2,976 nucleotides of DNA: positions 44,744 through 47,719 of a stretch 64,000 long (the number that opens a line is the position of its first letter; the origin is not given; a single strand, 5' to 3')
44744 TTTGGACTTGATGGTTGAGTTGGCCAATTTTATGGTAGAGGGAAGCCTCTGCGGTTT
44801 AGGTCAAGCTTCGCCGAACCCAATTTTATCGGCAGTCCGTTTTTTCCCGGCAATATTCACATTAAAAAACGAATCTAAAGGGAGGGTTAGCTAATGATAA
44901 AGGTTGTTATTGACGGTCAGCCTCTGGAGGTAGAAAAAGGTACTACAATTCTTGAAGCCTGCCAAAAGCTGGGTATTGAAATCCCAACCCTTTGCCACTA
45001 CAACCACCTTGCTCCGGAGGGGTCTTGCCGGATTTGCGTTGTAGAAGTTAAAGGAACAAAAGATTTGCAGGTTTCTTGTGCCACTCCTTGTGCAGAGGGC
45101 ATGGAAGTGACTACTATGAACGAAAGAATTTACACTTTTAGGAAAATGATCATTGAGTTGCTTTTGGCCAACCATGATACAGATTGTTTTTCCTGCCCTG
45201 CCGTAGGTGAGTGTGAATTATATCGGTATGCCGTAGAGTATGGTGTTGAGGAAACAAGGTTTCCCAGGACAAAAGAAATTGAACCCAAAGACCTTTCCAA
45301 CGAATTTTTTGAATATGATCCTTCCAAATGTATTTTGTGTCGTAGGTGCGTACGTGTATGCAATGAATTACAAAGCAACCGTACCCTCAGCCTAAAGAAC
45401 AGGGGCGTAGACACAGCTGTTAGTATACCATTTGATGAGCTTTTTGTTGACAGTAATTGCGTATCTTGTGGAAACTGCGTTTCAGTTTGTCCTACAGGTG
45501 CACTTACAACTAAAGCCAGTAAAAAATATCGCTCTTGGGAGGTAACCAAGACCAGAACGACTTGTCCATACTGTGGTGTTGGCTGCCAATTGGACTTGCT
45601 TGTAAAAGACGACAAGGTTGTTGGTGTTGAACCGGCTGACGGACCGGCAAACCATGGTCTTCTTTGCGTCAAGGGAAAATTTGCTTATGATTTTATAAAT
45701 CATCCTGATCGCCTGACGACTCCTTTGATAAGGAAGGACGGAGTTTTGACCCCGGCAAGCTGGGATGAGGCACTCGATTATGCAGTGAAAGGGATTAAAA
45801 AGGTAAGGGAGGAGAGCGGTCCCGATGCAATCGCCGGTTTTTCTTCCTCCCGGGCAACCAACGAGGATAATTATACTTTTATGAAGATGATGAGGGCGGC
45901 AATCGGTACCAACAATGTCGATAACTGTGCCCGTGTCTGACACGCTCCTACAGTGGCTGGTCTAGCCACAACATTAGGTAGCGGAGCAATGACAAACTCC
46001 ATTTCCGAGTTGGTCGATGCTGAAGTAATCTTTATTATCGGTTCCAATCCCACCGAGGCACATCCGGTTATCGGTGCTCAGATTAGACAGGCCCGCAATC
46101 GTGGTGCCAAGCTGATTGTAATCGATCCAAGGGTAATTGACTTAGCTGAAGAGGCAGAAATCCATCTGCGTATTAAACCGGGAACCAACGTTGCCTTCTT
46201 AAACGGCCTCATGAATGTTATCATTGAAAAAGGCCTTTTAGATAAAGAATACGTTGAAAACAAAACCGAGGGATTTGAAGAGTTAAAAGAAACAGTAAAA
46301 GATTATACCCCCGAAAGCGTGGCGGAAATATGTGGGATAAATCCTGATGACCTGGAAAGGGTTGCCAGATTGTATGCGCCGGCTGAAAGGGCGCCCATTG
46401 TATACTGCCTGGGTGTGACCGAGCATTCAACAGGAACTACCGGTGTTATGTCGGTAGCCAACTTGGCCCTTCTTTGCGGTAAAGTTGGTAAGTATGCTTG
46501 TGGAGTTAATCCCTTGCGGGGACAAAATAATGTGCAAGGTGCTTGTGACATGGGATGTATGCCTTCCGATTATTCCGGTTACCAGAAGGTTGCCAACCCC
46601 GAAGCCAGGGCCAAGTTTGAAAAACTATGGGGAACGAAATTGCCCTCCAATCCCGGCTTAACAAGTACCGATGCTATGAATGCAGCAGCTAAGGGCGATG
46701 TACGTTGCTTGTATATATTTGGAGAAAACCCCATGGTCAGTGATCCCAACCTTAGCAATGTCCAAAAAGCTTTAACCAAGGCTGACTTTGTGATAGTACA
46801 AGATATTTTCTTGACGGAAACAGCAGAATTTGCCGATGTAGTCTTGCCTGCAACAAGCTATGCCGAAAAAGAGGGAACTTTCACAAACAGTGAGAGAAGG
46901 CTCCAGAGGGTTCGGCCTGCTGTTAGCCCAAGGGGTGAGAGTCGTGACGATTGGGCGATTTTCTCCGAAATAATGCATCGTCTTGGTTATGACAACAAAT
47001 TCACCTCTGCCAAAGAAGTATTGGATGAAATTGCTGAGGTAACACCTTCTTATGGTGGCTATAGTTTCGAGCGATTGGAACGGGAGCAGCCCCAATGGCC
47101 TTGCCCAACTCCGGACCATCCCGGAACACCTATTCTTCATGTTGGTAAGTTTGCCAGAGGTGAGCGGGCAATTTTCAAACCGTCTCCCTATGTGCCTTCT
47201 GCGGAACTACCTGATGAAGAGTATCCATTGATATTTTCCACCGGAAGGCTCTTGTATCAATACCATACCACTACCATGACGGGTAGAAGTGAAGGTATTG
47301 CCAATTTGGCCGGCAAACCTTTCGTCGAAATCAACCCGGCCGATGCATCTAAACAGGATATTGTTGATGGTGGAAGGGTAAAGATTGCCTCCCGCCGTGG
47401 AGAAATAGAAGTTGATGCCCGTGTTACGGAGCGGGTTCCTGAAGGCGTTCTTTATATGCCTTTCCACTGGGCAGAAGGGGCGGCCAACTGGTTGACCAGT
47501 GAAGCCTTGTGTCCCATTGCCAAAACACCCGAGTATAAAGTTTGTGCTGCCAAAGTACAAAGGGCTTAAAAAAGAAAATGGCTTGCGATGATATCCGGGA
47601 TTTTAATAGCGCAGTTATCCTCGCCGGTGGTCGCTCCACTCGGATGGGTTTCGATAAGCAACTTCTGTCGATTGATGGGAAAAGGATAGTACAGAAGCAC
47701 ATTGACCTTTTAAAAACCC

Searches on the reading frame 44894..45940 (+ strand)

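Call 80: search_protein_families(library=pfam, proteins=[window:44894-45940:+], max_evalue=0.00001)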
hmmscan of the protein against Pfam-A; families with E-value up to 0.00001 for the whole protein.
window:44894-45940:+ (348 aa): 10 families
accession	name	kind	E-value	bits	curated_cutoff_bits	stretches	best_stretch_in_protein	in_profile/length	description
PF13510.11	Fer2_4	-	3.3e-21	75.6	22.8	1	1-76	3-81/82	2Fe-2S iron-sulfur cluster binding domain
PF04879.21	Molybdop_Fe4S4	-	3.8e-19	68.8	22.7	1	218-270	2-55/55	Molybdopterin oxidoreductase Fe4S4 domain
PF10588.14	NADH-G_4Fe-4S_3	-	2.1e-15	56.4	27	1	83-122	1-40/40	NADH-ubiquinone oxidoreductase-G iron-sulfur binding region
PF00384.28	Molybdopterin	-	1.7e-13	50.8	24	1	273-347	1-80/353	Molybdopterin oxidoreductase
PF12838.12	Fer4_7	-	2.3e-11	44.4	27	1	145-203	1-52/52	4Fe-4S dicluster domain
PF22117.2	Fer4_Nqo3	-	2e-10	41.1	27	1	143-205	8-67/67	NADH-quinone oxidoreductase subunit 3, ferredoxin-like domain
PF12837.12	Fer4_6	-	6.2e-10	39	25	1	138-157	1-20/24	4Fe-4S binding domain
PF00037.32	Fer4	-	6.3e-10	38.9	21.1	1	187-205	6-24/24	4Fe-4S binding domain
PF12797.12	Fer4_2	-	1.1e-06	28.7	24.5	0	139-157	3-21/22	4Fe-4S binding domain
PF13237.11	Fer4_10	-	2e-06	28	25.5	0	186-231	6-48/53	4Fe-4S dicluster domain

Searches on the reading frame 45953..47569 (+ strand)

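Call 80: search_protein_families(library=pfam, proteins=[window:45953-47569:+], max_evalue=0.00001)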
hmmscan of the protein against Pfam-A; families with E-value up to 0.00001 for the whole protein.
window:45953-47569:+ (538 aa): 2 families
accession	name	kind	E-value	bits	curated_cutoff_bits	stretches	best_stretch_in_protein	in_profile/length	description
PF00384.28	Molybdopterin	-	4.6e-63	213.8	24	1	11-341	96-351/353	Molybdopterin oxidoreductase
PF01568.27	Molydop_binding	-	5.4e-35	120.2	26.8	1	426-532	1-110/110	Molydopterin dinucleotide binding domain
